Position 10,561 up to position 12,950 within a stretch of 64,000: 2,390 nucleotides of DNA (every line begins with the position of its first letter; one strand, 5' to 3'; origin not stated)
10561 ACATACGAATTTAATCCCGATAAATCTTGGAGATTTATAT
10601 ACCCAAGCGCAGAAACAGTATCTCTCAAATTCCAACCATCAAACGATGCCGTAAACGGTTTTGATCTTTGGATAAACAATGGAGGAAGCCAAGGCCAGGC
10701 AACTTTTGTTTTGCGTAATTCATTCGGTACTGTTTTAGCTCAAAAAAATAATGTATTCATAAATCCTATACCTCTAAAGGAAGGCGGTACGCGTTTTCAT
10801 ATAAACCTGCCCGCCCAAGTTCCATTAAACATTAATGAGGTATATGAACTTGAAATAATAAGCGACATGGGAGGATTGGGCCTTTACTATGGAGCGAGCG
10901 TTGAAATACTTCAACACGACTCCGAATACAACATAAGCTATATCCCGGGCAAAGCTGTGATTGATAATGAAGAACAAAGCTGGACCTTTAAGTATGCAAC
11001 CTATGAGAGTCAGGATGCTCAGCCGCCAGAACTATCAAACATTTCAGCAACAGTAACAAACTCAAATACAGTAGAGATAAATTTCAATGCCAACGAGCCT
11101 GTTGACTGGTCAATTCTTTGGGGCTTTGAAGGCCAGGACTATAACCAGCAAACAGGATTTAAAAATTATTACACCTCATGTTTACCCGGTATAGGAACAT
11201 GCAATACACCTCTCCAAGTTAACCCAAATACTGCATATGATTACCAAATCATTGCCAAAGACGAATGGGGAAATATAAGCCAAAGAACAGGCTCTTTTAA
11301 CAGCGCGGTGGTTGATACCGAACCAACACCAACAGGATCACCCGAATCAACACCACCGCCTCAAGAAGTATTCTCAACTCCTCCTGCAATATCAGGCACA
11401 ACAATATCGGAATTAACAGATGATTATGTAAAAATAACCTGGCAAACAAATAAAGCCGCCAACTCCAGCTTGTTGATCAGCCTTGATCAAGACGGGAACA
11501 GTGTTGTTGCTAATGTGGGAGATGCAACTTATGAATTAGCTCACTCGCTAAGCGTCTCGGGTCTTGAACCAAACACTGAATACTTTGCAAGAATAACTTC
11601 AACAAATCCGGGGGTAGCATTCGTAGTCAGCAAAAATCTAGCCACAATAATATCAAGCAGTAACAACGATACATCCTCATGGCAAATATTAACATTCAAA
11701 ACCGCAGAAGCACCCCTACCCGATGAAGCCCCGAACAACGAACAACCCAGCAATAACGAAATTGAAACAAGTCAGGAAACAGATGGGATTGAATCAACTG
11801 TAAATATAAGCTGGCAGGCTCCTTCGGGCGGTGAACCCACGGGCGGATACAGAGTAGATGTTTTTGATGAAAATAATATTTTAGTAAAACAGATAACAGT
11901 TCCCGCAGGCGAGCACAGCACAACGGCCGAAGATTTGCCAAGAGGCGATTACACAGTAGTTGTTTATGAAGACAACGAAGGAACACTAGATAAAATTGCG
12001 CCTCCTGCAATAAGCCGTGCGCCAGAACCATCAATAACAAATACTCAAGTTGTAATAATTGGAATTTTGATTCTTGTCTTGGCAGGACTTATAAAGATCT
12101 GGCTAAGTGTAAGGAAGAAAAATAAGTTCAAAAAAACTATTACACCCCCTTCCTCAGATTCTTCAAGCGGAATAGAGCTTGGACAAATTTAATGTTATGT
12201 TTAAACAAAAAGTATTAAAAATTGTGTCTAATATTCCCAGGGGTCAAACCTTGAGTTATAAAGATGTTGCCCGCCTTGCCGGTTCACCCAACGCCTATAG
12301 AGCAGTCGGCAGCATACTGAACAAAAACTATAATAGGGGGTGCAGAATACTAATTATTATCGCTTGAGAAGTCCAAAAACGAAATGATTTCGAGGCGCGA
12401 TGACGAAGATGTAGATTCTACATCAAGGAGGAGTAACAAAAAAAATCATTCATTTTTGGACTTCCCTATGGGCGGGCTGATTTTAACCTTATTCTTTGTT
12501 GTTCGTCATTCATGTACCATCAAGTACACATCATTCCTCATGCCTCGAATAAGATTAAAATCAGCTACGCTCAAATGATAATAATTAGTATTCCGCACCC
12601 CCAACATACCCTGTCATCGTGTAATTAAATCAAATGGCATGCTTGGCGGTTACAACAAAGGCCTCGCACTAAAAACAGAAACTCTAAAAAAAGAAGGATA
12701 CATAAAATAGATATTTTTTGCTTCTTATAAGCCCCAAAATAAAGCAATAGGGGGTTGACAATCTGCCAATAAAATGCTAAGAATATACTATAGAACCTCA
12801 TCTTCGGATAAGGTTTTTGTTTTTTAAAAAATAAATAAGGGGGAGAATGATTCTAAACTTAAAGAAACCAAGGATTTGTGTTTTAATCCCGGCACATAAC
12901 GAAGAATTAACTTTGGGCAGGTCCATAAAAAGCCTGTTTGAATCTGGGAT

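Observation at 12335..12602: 268-bp MITE-like element with 26-bp terminal inverted repeats splitting an MGMT/alkyltransferase-like gene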

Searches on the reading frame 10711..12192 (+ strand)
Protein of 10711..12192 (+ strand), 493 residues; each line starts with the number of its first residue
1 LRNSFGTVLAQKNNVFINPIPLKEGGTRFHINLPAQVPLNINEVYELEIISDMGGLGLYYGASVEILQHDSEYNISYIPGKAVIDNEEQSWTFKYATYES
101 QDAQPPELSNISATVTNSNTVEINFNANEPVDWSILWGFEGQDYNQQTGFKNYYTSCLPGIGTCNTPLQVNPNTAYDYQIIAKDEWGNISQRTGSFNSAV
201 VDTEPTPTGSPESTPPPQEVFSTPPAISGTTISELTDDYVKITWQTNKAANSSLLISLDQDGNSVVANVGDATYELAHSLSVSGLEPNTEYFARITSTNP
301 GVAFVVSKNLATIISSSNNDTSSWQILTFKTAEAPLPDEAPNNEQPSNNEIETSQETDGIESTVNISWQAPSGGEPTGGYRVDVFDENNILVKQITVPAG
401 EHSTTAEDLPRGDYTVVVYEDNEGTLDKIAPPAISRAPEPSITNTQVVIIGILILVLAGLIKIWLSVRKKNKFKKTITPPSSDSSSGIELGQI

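Call 13: search_protein_families(library=pfam, proteins=[window:10711-12192:+], max_evalue=0.01)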
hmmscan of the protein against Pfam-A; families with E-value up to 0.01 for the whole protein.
window:10711-12192:+ (493 aa): 2 families
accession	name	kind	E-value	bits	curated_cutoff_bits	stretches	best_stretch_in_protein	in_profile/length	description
PF00041.27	fn3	-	2.8e-10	40.7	25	2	226-299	2-70/84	Fibronectin type III domain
PF16656.11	Pur_ac_phosph_N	-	6.5e-08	33.5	30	1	231-299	7-82/93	Purple acid Phosphatase, N-terminal domain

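Call 17: find_encoding_contigs(protein=window:10711-12192:+, flank=3000, max_places=10)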
Protein window:10711-12192:+ (493 aa): 4 contigs read that carry it; 3 places shown.
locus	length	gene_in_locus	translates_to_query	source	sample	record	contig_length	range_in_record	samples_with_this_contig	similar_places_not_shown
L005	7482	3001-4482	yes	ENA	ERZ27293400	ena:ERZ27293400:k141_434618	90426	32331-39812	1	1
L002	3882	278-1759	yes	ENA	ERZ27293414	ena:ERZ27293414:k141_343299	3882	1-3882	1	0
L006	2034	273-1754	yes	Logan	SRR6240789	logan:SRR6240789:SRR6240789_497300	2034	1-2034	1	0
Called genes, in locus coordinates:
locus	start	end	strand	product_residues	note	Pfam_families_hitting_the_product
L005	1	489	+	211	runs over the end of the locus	PF07963:N_methyl (weak)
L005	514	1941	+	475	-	-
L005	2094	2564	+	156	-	PF07963:N_methyl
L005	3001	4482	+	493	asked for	PF00041:fn3 (faint), PF16656:Pur_ac_phosph_N (faint)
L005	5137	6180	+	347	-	PF00535:Glycos_transf_2, PF13641:Glyco_tranf_2_3, PF03142:Chitin_synth_2, PF13632:Glyco_trans_2_3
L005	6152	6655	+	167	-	-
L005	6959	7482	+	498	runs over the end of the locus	PF01476:LysM (weak)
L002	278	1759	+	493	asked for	PF00041:fn3 (faint), PF16656:Pur_ac_phosph_N (faint)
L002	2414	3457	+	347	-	PF00535:Glycos_transf_2, PF13641:Glyco_tranf_2_3, PF03142:Chitin_synth_2, PF13632:Glyco_trans_2_3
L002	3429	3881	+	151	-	?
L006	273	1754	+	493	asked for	PF00041:fn3 (faint), PF16656:Pur_ac_phosph_N (faint)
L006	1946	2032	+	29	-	?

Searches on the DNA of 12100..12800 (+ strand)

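Call 4: search_rna_families(source=window, start=12100, end=12800, threshold=evalue, max_evalue=10, show_alignments=3)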
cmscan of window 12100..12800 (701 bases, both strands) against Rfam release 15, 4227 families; matches with E-value up to 10: 6.
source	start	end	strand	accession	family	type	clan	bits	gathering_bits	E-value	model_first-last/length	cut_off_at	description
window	12698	12769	+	RF03151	cyano-S1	Cis-reg; leader;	-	19.4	39.9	0.48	1-81/81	no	Cyanobacterial ribosomal protein S1 leader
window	12671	12734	-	RF02371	PyrG_leader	Cis-reg; leader;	-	19.4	65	7.1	1-78/78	no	PyrG leader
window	12644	12737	-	RF00205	snoR41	Gene; snRNA; snoRNA; CD-box;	CL00068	17.3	40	4.6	1-97/97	no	Small nucleolar RNA R41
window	12107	12146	+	RF01618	ceN114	Gene; snRNA; snoRNA; CD-box;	-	16.2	44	3.6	1-63/63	no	Nematode snoRNA ceN114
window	12105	12181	-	RF01431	snoR135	Gene; snRNA; snoRNA; HACA-box;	-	14.7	45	3.1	1-143/143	no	small nucleolar RNA snoR135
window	12108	12133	+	RF01306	sR52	Gene; snRNA; snoRNA; CD-box;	-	12.6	50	6.3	1-60/60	no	Small nucleolar RNA sR52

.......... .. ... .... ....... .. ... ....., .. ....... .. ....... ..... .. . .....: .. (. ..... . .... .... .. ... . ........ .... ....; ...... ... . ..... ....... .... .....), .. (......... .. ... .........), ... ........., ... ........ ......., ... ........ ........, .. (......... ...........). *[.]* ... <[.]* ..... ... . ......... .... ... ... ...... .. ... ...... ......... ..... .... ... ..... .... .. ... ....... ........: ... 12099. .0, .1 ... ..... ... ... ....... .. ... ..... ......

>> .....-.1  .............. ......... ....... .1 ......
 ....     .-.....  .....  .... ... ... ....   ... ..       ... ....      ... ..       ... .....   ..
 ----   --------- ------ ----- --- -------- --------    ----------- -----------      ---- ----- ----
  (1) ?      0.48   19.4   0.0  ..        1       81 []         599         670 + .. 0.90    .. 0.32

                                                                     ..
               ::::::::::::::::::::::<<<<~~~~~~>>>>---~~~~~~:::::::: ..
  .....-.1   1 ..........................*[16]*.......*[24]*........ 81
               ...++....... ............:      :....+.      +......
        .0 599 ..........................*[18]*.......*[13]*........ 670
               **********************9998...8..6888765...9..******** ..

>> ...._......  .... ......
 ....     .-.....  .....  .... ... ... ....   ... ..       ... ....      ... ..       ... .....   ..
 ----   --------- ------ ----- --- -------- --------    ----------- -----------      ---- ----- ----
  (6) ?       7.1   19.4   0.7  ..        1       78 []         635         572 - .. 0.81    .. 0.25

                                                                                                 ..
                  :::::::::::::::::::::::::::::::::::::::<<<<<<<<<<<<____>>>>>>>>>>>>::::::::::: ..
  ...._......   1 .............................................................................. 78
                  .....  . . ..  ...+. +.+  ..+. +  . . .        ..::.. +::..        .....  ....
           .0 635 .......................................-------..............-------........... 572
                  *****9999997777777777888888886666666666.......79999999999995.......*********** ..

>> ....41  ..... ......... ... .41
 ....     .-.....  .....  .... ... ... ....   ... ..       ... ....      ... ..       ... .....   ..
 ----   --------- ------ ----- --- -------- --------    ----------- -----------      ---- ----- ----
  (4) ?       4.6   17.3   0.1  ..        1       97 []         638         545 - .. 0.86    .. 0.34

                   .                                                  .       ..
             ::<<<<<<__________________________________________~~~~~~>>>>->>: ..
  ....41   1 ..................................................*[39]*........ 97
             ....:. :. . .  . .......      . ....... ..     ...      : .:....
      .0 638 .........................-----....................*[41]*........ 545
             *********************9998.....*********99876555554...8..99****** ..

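Call 29: search_dna_similar(query=window:12335-12602:+, collection=plasmids, mode=distant, max_evalue=1)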
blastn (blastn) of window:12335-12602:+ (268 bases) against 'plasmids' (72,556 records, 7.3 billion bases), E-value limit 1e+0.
Records with a match: 2; places in all: 2; records where one place covers at least 80% of the query: 0.
Best place of each record, by identity: 90-95% 2.
By first word of the organism name: Leptospira 2.
By predicted mobility (MOB-suite, as given by PLSDB): non-mobilizable 2.
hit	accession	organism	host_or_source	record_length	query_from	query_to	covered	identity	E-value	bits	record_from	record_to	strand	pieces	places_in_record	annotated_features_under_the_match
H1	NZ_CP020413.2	Leptospira interrogans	Homo sapiens,human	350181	35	61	10%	92.6%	8e-1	41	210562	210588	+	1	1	lysoplasmalogenase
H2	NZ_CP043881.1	Leptospira interrogans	Homo sapiens,cell culture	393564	35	61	10%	92.6%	8e-1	41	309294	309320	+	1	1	lysoplasmalogenase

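Call 30: search_dna_similar(query=window:12335-12602:+, collection=phages, mode=distant, max_evalue=1)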
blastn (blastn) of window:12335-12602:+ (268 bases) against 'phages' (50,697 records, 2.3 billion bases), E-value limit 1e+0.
Records with a match: 1; places in all: 1; records where one place covers at least 80% of the query: 0.
Best place of each record, by identity: >=99% 1.
By first word of the organism name: Microviridae 1.
By host as written in the record: - 1.
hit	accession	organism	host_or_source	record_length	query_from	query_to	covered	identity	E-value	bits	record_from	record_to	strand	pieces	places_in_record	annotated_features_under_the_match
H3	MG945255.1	Microviridae sp.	pig feces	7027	71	91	8%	100.0%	9e-1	39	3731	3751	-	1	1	similar to VP1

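Call 84: build_rna_model(alignment_id=A3, structure=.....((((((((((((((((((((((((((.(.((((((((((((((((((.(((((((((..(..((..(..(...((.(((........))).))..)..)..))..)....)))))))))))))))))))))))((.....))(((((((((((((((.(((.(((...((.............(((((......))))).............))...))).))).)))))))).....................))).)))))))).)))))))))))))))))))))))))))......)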
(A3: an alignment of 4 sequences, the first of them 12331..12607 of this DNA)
Model R1 built from alignment A3 (4 sequences, 305 columns); structure: as given.
model positions 280; base pairs 94; branch points 2; effective number of sequences 0.92; information 0.591 bits per position. Calibrated on 0.2 Mb of random sequence (short: E-values are rough).
structure used (alignment columns):
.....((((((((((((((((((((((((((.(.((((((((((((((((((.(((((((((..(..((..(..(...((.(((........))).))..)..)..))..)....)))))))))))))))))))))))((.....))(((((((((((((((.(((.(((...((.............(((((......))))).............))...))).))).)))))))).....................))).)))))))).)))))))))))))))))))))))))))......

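Call 85: search_rna_families(sources=[L228, L230, L220], threshold=gathering)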
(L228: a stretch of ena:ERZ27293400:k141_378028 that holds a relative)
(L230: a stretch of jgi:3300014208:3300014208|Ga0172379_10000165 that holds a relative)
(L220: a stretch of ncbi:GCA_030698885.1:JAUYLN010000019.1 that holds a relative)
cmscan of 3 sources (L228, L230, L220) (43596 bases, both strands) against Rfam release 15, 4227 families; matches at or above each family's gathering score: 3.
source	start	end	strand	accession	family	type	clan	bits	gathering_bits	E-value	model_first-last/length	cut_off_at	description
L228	5547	7138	+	RF00177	SSU_rRNA_bacteria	Gene; rRNA;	CL00111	1335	50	0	1-1533/1533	no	Bacterial small subunit ribosomal RNA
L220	17871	17942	-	RF00005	tRNA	Gene; tRNA;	CL00001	70.1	29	2e-13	1-71/71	no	tRNA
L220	18010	18082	+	RF00005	tRNA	Gene; tRNA;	CL00001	63.9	29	1e-11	1-71/71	no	tRNA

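Call 87: search_with_rna_model(model_id=R1, sources=[window, L007, L009, L010, L011, L012, L013, L014, L015, L016, L017, L018, L019, L020, L021, L022, L023, L024, L025, L026, L027, L028, L029, L030, L031, L032, L033, L034, L035, L036, L037, L038, L039, L040, L041, L042, L043, L044, L045, L046, L047, L048, L049, L050, L051, L052, L053, L054, L055, L056, L057, L058, L059, L060, L061, L062, L063, L064, L065, L066, L067, L068, L069, L070, L071, L072, L073, L074, L075, L076, L077, L078, L079, L080, L081, L082, L083, L084, L085, L086, L087, L089, L090, L092, L093, L095, L096, L097, L099, L100, L220, L222, L224, L225, L228, L230], max_evalue=1)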
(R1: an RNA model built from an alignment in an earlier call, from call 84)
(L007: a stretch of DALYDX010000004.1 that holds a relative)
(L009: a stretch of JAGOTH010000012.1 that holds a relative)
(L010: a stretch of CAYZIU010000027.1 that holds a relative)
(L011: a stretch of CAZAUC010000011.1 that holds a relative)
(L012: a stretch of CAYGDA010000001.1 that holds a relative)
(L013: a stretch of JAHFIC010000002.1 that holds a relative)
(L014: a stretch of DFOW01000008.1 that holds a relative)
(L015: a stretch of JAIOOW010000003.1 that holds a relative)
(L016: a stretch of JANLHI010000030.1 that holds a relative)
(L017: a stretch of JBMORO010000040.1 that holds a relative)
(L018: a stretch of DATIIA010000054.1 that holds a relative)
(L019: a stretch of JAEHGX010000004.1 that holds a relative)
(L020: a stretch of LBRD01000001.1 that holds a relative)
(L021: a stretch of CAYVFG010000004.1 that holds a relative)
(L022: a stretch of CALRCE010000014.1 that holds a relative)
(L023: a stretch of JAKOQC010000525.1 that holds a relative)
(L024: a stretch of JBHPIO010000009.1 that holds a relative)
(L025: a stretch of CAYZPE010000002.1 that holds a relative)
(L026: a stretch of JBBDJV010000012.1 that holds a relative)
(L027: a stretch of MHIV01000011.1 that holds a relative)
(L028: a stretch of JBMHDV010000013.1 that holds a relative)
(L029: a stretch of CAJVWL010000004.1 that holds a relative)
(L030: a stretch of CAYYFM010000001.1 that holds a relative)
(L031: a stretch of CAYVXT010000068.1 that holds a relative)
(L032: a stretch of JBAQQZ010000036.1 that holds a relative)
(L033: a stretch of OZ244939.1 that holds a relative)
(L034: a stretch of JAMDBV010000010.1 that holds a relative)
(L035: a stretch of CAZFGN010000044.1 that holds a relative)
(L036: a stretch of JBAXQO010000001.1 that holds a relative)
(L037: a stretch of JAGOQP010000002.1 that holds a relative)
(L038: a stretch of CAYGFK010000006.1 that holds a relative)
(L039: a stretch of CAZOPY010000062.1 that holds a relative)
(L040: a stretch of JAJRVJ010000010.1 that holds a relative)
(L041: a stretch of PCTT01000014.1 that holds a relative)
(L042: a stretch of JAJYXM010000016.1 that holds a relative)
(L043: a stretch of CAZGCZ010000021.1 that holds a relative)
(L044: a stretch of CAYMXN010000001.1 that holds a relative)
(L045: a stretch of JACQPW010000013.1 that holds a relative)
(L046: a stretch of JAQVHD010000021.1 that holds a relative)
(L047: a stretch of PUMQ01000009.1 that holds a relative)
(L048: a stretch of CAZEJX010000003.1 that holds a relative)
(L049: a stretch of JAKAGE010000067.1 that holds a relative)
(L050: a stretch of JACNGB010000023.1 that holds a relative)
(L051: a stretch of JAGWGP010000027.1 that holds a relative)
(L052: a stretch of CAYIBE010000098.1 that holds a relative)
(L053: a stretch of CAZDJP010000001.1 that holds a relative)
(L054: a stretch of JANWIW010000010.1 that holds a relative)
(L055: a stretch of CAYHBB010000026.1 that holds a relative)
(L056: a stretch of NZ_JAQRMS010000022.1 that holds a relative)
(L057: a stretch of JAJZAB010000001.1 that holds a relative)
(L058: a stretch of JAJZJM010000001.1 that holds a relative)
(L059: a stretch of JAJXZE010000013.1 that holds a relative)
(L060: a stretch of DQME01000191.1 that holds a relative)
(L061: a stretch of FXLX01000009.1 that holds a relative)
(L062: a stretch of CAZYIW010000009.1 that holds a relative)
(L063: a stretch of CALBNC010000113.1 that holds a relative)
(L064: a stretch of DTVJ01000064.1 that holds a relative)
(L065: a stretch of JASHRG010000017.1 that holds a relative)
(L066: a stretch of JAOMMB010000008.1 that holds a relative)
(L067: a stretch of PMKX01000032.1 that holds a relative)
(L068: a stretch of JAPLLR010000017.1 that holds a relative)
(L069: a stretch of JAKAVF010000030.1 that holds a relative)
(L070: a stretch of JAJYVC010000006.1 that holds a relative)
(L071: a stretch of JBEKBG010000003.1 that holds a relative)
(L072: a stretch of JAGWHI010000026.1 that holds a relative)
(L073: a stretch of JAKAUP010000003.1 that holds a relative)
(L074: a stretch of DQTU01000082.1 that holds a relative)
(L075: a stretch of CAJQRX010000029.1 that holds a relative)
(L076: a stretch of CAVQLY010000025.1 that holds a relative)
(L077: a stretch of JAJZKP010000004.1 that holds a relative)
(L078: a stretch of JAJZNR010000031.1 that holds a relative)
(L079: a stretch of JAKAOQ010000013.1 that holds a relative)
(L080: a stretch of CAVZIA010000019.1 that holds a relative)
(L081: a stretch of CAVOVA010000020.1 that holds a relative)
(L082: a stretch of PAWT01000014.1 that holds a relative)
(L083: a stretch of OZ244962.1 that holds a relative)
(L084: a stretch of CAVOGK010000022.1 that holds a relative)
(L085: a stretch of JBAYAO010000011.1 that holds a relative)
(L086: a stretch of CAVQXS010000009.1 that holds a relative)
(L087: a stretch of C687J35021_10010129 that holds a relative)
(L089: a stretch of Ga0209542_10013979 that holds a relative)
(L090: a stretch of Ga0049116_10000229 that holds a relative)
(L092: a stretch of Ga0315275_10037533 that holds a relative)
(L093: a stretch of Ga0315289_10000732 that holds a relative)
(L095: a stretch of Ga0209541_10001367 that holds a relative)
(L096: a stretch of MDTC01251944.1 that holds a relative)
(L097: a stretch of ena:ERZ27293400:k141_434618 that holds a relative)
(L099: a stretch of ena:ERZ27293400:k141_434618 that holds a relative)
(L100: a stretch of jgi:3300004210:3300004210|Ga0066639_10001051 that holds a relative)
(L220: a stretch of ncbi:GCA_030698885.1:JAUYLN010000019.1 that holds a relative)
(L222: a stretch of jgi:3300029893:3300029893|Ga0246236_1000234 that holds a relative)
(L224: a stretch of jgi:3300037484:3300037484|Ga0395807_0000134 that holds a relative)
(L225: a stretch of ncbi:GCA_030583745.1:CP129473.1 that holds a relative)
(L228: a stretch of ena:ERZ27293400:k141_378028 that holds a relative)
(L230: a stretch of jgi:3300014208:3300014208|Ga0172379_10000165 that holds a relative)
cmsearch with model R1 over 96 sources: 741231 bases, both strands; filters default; matches with E-value up to 1: 12.
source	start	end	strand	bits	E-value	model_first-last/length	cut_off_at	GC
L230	6004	6284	+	309.7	1.9e-97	1-280/280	no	0.44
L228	5041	5317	+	307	1.5e-96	1-280/280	no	0.4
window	12331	12607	+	298.6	7.1e-94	1-280/280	no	0.38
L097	20572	20848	+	298.6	7.1e-94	1-280/280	no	0.38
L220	9687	9988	+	279.1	1.3e-87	1-280/280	no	0.51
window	12331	12607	-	159.2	5.1e-49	1-280/280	no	0.38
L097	20572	20848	-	159.2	5.1e-49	1-280/280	no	0.38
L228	5041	5317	-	149.9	4.9e-46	1-280/280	no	0.4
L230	6004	6284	-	143.8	4.7e-44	1-280/280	no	0.44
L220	9687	9988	-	119.3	3.4e-36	1-280/280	no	0.51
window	22029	22083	+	18.7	0.00082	1-280/280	no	0.33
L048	5102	5132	-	10.1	0.47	1-280/280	no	0.61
